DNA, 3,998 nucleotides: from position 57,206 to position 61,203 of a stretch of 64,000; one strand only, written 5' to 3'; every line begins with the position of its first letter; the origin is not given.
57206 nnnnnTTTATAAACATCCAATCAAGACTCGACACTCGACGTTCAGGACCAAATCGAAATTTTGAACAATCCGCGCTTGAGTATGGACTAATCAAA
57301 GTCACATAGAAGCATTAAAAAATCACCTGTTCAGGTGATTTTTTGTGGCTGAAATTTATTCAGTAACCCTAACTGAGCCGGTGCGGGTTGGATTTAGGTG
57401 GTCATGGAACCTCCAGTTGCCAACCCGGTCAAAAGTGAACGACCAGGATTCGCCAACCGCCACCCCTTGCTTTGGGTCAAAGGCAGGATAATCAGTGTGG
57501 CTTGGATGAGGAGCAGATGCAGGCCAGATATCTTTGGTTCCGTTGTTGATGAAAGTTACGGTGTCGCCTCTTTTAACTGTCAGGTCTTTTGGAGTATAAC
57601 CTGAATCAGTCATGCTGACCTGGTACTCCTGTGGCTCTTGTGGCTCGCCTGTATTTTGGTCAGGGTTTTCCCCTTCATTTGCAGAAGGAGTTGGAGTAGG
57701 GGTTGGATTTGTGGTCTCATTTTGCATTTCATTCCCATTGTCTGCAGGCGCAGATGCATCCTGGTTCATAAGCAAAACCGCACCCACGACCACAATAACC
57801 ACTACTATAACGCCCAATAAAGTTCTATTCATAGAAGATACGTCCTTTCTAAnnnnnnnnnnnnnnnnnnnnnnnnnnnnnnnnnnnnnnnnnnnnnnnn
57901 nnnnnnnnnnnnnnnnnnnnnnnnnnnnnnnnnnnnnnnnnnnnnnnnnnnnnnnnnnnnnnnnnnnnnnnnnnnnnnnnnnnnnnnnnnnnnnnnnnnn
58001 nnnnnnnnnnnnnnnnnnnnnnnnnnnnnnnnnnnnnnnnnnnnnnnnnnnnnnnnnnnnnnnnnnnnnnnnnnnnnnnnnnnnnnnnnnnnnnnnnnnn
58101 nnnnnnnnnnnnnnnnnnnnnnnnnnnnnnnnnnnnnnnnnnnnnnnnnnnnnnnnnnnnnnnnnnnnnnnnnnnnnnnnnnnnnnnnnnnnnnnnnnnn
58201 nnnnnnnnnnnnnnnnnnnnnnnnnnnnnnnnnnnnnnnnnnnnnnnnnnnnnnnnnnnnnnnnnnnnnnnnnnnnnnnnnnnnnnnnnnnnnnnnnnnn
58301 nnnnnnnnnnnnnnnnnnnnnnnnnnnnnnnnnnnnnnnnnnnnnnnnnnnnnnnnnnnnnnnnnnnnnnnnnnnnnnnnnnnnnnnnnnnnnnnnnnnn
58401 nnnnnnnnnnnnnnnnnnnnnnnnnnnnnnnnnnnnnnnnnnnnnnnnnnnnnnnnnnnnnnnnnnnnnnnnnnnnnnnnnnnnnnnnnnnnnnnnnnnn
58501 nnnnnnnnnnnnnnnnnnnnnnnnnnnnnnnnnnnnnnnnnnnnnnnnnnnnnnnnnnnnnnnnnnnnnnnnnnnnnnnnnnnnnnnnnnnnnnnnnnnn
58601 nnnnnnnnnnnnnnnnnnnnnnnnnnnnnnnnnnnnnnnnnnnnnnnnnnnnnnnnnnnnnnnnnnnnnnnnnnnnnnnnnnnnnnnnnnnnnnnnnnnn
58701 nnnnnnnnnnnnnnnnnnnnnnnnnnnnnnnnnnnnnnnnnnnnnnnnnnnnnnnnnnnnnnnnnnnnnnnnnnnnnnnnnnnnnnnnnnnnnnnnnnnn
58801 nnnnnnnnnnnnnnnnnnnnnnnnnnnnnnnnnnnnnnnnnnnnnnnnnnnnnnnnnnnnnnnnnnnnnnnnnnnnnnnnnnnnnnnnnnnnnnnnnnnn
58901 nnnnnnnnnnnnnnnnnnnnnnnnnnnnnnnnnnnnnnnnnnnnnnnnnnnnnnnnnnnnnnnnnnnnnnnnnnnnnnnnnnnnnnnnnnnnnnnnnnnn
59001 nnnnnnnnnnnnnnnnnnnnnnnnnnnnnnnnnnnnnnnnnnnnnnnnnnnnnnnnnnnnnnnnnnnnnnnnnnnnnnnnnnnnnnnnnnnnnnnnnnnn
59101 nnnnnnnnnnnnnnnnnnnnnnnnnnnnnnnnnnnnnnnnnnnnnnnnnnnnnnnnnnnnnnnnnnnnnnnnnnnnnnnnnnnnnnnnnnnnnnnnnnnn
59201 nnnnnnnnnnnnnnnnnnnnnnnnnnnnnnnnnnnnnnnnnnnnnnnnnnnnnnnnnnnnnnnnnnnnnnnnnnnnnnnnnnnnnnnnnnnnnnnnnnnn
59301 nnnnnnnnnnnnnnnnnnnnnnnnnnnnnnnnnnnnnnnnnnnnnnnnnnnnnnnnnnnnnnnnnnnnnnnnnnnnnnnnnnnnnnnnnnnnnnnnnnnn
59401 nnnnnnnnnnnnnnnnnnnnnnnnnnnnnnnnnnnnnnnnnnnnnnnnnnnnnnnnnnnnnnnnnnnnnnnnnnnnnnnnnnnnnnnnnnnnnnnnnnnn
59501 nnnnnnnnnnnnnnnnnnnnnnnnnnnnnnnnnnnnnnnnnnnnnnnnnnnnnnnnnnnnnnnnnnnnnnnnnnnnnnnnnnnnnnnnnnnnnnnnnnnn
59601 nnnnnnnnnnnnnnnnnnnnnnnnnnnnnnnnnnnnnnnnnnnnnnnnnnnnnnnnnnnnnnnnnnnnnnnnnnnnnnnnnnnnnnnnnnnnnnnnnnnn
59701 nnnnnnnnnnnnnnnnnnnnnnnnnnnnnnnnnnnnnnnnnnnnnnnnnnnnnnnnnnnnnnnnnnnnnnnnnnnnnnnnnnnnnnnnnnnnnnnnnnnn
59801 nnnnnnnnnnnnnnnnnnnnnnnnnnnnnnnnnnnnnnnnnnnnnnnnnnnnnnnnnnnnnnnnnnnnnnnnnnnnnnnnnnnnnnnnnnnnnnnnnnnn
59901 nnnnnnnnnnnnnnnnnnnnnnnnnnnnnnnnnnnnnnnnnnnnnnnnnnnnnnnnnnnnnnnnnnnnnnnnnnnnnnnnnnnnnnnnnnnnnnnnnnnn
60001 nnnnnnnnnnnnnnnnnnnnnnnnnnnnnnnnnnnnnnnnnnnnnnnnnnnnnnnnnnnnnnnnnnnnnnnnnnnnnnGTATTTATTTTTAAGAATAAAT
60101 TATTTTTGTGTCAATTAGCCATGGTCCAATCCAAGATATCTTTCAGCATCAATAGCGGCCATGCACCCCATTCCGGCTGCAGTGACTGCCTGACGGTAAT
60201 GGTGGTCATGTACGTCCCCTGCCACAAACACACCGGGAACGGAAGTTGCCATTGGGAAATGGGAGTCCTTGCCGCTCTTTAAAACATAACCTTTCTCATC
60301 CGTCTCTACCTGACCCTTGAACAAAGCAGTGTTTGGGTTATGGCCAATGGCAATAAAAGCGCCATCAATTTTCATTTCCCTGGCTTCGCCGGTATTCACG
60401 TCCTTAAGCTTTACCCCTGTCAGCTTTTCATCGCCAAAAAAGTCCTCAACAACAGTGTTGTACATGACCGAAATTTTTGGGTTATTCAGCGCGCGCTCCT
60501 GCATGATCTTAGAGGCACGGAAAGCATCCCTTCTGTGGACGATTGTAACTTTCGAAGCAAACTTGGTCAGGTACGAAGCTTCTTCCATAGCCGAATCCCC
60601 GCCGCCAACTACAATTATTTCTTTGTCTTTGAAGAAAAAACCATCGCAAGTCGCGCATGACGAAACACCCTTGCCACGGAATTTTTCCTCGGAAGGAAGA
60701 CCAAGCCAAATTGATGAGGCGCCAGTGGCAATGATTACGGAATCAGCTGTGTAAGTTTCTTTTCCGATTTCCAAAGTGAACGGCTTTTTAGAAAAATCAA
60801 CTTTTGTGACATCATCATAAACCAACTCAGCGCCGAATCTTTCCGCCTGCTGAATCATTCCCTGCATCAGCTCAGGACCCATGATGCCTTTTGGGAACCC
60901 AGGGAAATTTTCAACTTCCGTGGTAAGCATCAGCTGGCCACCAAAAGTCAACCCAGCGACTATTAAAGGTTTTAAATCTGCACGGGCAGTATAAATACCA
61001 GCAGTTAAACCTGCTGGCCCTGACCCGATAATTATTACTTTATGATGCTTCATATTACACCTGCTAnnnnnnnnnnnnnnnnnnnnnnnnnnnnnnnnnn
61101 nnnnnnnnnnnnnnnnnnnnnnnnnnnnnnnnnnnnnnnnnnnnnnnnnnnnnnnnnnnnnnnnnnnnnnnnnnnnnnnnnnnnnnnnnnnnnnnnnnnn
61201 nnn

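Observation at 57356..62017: Redox gene cluster with three thioredoxin-reductase paralogues, a cupredoxin, DUF3105 and an alpha/beta hydrolase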

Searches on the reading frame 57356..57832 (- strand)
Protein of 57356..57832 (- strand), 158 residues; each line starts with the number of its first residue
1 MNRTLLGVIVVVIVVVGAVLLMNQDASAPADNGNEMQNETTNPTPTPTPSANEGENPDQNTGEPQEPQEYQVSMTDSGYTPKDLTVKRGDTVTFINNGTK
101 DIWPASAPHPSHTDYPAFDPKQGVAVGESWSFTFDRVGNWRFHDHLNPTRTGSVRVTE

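Call 3: search_protein_families(library=pfam, proteins=[window:57356-57832:-], max_evalue=0.01)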
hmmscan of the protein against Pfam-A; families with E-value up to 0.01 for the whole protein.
window:57356-57832:- (158 aa): 2 families
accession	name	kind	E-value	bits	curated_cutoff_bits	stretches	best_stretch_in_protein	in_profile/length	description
PF13473.12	Cupredoxin_1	-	1.2e-05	25.6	27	1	64-152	17-100/104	Cupredoxin-like domain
PF00127.26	Copper-bind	-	0.0047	17.7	21.2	0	75-142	10-82/99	Copper binding proteins, plastocyanin/azurin family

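Call 4: search_protein_families(library=ncbifam, proteins=[window:57356-57832:-], max_evalue=0.01)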
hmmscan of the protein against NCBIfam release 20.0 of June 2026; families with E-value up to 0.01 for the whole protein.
window:57356-57832:- (158 aa): 4 families
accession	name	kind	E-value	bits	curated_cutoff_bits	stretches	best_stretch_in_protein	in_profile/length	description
TIGR02656.1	cyanin_plasto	equivalog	0.00013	22.3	87.85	1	78-143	13-83/99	plastocyanin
NF042931.1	SAG1386_EF1546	equivalog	0.0012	19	80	1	6-95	34-123/158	SAG1386/EF1546 family surface-associated protein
NF033761.1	gliding_GltJ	equivalog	0.0029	16.8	450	1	5-117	373-478/671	adventurous gliding motility protein GltJ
NF052435.1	BamI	equivalog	0.0034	17.2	180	1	1-66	1-65/226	biofilm-associated metzincin protease inhibitor BamI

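Call 68: predict_structure(alignment_id=A4)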
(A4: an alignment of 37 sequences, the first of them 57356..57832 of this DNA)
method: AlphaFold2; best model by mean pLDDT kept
length: 158 residues; sequences in the alignment: 37
mean_pLDDT: 82.4   pTM: 0.59
mean pLDDT of the five models: 82.4, 82.4, 80.7, 79.5, 78.5
residues with pLDDT >= 90: 83; 70-90: 30; 50-70: 40; < 50: 5
segments of 3 or more residues with pLDDT < 50: none
pLDDT, mean of each block of 10 residues (from residue 1): 76 82 58 53 57 57 86 98 98 98 87 83 98 97 95 97
secondary structure, 60 per line:
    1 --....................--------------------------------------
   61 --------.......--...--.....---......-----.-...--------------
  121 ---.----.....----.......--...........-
elements in order: H3-22 E69-75 E78-80 E83-87 E91-96 E104-106 E129-133 E138-144 E147-157

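Call 70: fold_search(model_id=the predicted structure, library=pdb)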
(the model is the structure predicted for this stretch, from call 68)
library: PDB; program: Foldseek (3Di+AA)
matches with E <= 10: 1297; with E <= 0.001: 532
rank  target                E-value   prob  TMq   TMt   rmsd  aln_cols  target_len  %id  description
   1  2plt                  4.0e-08  1.00  0.48  0.75   3.6        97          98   23  STRUCTURE DETERMINATION OF PLASTOCYANIN FROM A CRYSTAL SPECIMEN WITH HEMIHEDRAL TWINNING FRACTION OF ONE-HALF (released 1993-10-31)
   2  5fc9_A                5.8e-08  1.00  0.45  0.74   3.6        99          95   19  Novel Purple Cupredoxin from Nitrosopumilus maritimus (released 2016-05-11)
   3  1pcs                  7.0e-08  1.00  0.49  0.76   2.8        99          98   26  THE 2.15 A CRYSTAL STRUCTURE OF A TRIPLE MUTANT PLASTOCYANIN FROM THE CYANOBACTERIUM SYNECHOCYSTIS SP. PCC 6803 (released 1997-12-17)
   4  4r0o_A                7.0e-08  1.00  0.49  0.71   3.4       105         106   23  Crystal structure of PEGylated plastocyanin at 4.2 A resolution (released 2015-10-07)
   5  2idq                  1.5e-07  1.00  0.48  0.70   2.6        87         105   25  Structure of M98A mutant of amicyanin, Cu(II) (released 2007-03-13)
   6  2w88_A                1.5e-07  1.00  0.49  0.71   3.5       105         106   23  Plastocyanin variant with N-terminal Methionine - open structure (released 2009-10-27)
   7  1baw_A                1.6e-07  1.00  0.48  0.71   3.5       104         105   24  PLASTOCYANIN FROM PHORMIDIUM LAMINOSUM (released 1999-03-02)
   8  1byp                  2.1e-07  1.00  0.48  0.75   3.5        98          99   21  E43K,D44K DOUBLE MUTANT PLASTOCYANIN FROM SILENE (released 1999-10-19)
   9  3cvb_A                2.1e-07  1.00  0.49  0.72   3.4       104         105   23  Regulation of Protein Function: Crystal Packing Interfaces and Conformational Dimerization (released 2008-07-08)
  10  9cck_A                2.2e-07  1.00  0.48  0.19   1.4        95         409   25  Multi-copper oxidase with a C-terminal cupredoxin domain from Nitrosopumilus maritimus (released 2025-02-05)
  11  3bqv                  2.4e-07  1.00  0.49  0.72   3.4       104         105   24  Crystal Structure of the double mutant D44A D45A Plastocyanin from Phormidium laminosum (released 2009-01-06)
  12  6hbe_C                2.4e-07  1.00  0.48  0.18   3.5       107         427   23  Cu-containing nitrite reductase (NirK) from Thermus scotoductus SA-01 (released 2019-01-23)
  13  5u7n_B                2.4e-07  1.00  0.42  0.56   2.8        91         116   21  CRYSTAL STRUCTURE OF A CHIMERIC CUA DOMAIN (SUBUNIT II) OF CYTOCHROME BA3 FROM THERMUS THERMOPHILUS WITH THE AMICYANIN (released 2017-11-22)
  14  1bxu                  2.5e-07  1.00  0.48  0.82   2.0        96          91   20  OXIDIZED PLASTOCYANIN FROM SYNECHOCOCCUS SP. (released 1999-06-15)
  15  7pcy                  2.5e-07  1.00  0.48  0.75   3.5        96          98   18  THE CRYSTAL STRUCTURE OF PLASTOCYANIN FROM A GREEN ALGA, ENTEROMORPHA PROLIFERA (released 1990-07-15)
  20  4hcf_A                3.9e-07  1.00  0.44  0.75   2.6        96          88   17  Crystal Structure of Uncharacterized Cupredoxin-like Domain Protein Cupredoxin_1 with Copper Bound from Bacillus anthr (released 2012-10-17)
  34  4hcf_B                7.6e-07  1.00  0.45  0.70   5.3       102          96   16  Crystal Structure of Uncharacterized Cupredoxin-like Domain Protein Cupredoxin_1 with Copper Bound from Bacillus anthr (released 2012-10-17)
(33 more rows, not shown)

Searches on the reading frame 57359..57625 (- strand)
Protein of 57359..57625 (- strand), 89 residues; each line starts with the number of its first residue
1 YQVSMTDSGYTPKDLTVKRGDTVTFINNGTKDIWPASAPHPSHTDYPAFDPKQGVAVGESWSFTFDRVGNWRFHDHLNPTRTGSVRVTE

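Call 60: find_homologous_proteins(query=window:57359-57625:-, max_evalue=0.00001)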
Query seq(89 aa) (89 aa): 63 proteins with E <= 0.00001 among 63 candidates.
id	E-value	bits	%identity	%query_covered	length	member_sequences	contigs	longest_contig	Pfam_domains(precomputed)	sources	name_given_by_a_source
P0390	7.6e-40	153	74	100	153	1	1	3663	PF13473.13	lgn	-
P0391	7.7e-40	153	76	99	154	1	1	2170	PF13473.13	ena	-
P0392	2.0e-39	152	73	99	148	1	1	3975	PF13473.13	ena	-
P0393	5.6e-39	150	73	100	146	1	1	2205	PF13473.13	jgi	jgi:plastocyanin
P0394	9.2e-39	149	74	100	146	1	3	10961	-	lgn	-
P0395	1.3e-38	149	73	99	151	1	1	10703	PF13473.13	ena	-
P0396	2.1e-38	148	73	100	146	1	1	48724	PF13473.13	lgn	-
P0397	3.4e-38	148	74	91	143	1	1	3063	-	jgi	jgi:plastocyanin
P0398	4.6e-38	147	73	100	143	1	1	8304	PF13473.13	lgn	-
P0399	2.0e-37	145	72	98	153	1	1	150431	-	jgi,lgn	-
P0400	2.7e-36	142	69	98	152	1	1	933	PF13473.13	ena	-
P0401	1.4e-35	139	68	98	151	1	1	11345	PF13473.13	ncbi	-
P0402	4.7e-35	138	71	98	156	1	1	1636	PF13473.13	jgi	jgi:plastocyanin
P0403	5.8e-35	137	64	100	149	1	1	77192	PF13473.13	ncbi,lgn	-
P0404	3.3e-34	135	66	100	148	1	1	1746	PF13473.13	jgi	jgi:plastocyanin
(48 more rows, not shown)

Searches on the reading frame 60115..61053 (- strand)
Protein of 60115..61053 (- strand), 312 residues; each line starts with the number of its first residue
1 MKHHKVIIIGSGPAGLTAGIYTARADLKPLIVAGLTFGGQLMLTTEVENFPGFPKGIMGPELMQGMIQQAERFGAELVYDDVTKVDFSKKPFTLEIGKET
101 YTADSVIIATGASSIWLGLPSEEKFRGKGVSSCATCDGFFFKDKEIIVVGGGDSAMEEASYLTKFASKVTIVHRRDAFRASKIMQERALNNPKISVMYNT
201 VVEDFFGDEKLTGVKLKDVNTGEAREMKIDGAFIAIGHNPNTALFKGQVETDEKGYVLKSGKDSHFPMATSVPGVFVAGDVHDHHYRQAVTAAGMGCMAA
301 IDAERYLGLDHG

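Call 3: search_protein_families(library=pfam, proteins=[window:60115-61053:-], max_evalue=0.01)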
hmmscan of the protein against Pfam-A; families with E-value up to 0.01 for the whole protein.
window:60115-61053:- (312 aa): 14 families
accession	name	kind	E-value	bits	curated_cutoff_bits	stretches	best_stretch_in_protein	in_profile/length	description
PF07992.20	Pyr_redox_2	-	5e-54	184.1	26.1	1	5-296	2-291/291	Pyridine nucleotide-disulphide oxidoreductase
PF13738.12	Pyr_redox_3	-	9.5e-23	81.3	30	1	80-279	102-305/305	Pyridine nucleotide-disulphide oxidoreductase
PF00070.33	Pyr_redox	-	5.3e-18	65.7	22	1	146-218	2-81/82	Pyridine nucleotide-disulphide oxidoreductase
PF03486.20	HI0933_like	-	4.8e-08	33.2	50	0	5-32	2-29/244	HI0933-like protein Rossmann domain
PF01946.23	Thi4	-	1.3e-07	31.6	26.2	1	5-40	19-56/235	Thi4 family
PF01266.30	DAO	-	2.9e-06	27.5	27.9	1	60-115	149-207/353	FAD dependent oxidoreductase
PF01134.28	GIDA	-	7.1e-06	25.8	22.1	0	5-32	1-28/391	Glucose inhibited division protein A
PF00890.30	FAD_binding_2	-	1.5e-05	24.9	20.4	1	6-36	2-32/414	FAD binding domain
PF00743.25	FMO-like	-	0.00016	20.7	22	1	118-187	158-227/532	Flavin-binding monooxygenase-like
PF13241.12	NAD_binding_7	-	0.00033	21.6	22.1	1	141-180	5-45/104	Putative NAD(P)-binding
PF12831.13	FAD_oxidored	-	0.0017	18.2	27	0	6-40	2-37/416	FAD dependent oxidoreductase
PF13434.12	Lys_Orn_oxgnase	-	0.0018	17.9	21.3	0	76-180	111-227/339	L-lysine 6-monooxygenase/L-ornithine 5-monooxygenase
PF13450.12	NAD_binding_8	-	0.0022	18.7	21.9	0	8-40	1-34/68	NAD(P)-binding Rossmann-like domain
PF01488.26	Shikimate_DH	-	0.0091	16.5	24.3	0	141-187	10-56/138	Shikimate / quinate 5-dehydrogenase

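Call 4: search_protein_families(library=ncbifam, proteins=[window:60115-61053:-], max_evalue=0.01)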
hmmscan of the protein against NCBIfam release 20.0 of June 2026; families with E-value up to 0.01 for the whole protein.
window:60115-61053:- (312 aa): 85 families (the best 25 are shown)
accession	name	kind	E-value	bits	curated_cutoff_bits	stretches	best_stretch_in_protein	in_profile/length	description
TIGR01292.1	TRX_reduct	equivalog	4e-126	419.9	343.45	1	5-307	2-300/300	thioredoxin-disulfide reductase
NF007614.0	PRK10262.1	equivalog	4.9e-107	357.8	644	1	2-307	5-314/321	thioredoxin-disulfide reductase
TIGR03143.1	AhpF_homolog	hypoth_equivalog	5.1e-92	309.2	687.65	1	5-307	6-308/555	putative alkyl hydroperoxide reductase F subunit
TIGR03140.1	AhpF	equivalog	1.8e-64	218.2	502.9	1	2-304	211-509/515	alkyl hydroperoxide reductase subunit F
TIGR04018.1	Bthiol_YpdA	hypoth_equivalog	8.3e-23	80.7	339.9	2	78-283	89-290/316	YpdA family putative bacillithiol disulfide reductase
TIGR01350.1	lipoamide_DH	equivalog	3.2e-21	75.6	408.8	2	98-300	127-326/461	dihydrolipoyl dehydrogenase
TIGR02053.1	MerA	equivalog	4.7e-17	62.1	454.45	1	92-303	119-328/465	mercury(II) reductase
NF004776.0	PRK06116.1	equivalog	3.3e-15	56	480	1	92-285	121-308/450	glutathione-disulfide reductase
TIGR03385.1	CoA_CoA_reduc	equivalog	6e-15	54.9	578.8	1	74-289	70-290/439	CoA-disulfide reductase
NF004947.0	PRK06292.2-5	equivalog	1.6e-14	53.7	592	1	90-285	119-313/474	dihydrolipoyl dehydrogenase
TIGR01316.1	gltA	equivalog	2.5e-14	52.9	471.75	1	3-307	133-449/449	NADPH-dependent glutamate synthase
NF010037.0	PRK13512.1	equivalog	5.5e-13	48.6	394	1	99-290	104-287/438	CoA-disulfide reductase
NF041853.1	hythiocyan_redase_MerA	equivalog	8.9e-13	47.9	650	1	98-282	117-295/440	hypothiocyanous acid reductase MerA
NF041087.1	bile_acid_BaiCD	equivalog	1.1e-12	46.9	825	1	2-240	379-599/642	bile acid Fe-S flavoenzyme BaiCD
NF004945.0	PRK06292.2-3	equivalog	1.5e-12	47.2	494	1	93-282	120-305/457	dihydrolipoyl dehydrogenase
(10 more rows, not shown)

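Call 7: search_solved_structures(query=window:60115-61053:-, max_evalue=1e-40)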
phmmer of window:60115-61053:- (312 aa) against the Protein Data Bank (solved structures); distinct sequences matched with E-value up to 1e-40: 43.
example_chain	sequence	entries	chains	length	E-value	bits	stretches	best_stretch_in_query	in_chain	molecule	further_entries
5uth_A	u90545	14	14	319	1.6e-111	375.8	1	4-308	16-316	Thioredoxin reductase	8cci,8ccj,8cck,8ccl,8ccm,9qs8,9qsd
5usx_A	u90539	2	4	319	3.4e-108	364.8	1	1-308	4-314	Thioredoxin reductase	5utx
5vt3_A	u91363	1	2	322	3.5e-108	364.8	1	1-308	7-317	Thioredoxin reductase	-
6bwt_A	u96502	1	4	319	3.6e-107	361.5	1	2-308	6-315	Thioredoxin reductase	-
4jnq_A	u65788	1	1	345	3.4e-106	358.2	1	2-308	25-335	Thioredoxin reductase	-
7e52_A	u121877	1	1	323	1e-105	356.6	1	2-308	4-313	Thioredoxin reductase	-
31lc_A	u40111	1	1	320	1.4e-105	356.2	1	2-308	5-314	Thioredoxin reductase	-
5u63_A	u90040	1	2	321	5.2e-105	354.4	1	1-308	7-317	Thioredoxin reductase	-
7p9d_A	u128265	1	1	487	6.1e-104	350.8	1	5-308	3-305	Thioredoxin reductase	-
1cl0_A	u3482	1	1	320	4.8e-103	347.9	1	2-307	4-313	THIOREDOXIN REDUCTASE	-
1tde_A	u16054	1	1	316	5.5e-103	347.7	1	2-307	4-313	THIOREDOXIN REDUCTASE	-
7p9e_A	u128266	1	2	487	1.6e-102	346.2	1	5-308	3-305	Thioredoxin reductase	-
2a87_A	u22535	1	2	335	3e-102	345.3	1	5-308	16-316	Thioredoxin reductase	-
9xub_A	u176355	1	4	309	4e-102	344.9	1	5-308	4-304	Thioredoxin reductase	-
1f6m_A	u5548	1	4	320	1.2e-101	343.3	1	2-307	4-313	THIOREDOXIN REDUCTASE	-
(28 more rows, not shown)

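Call 80: list_cluster_members(proteins=[P0001, P0121, window:60115-61053:-, window:59569-60078:-])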
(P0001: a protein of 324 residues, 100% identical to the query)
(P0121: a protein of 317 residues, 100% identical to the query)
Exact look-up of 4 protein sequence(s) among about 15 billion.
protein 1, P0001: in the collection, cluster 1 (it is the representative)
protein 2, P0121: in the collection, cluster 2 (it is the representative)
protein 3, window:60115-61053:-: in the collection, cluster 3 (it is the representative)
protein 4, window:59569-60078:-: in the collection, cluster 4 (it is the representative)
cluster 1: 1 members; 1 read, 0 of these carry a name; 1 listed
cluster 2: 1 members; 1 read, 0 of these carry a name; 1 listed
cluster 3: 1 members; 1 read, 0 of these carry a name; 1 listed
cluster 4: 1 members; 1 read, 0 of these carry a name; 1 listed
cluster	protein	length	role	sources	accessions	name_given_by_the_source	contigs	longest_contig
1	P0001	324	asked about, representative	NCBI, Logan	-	-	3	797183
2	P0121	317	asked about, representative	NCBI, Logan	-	-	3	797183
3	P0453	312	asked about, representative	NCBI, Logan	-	-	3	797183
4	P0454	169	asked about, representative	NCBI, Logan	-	-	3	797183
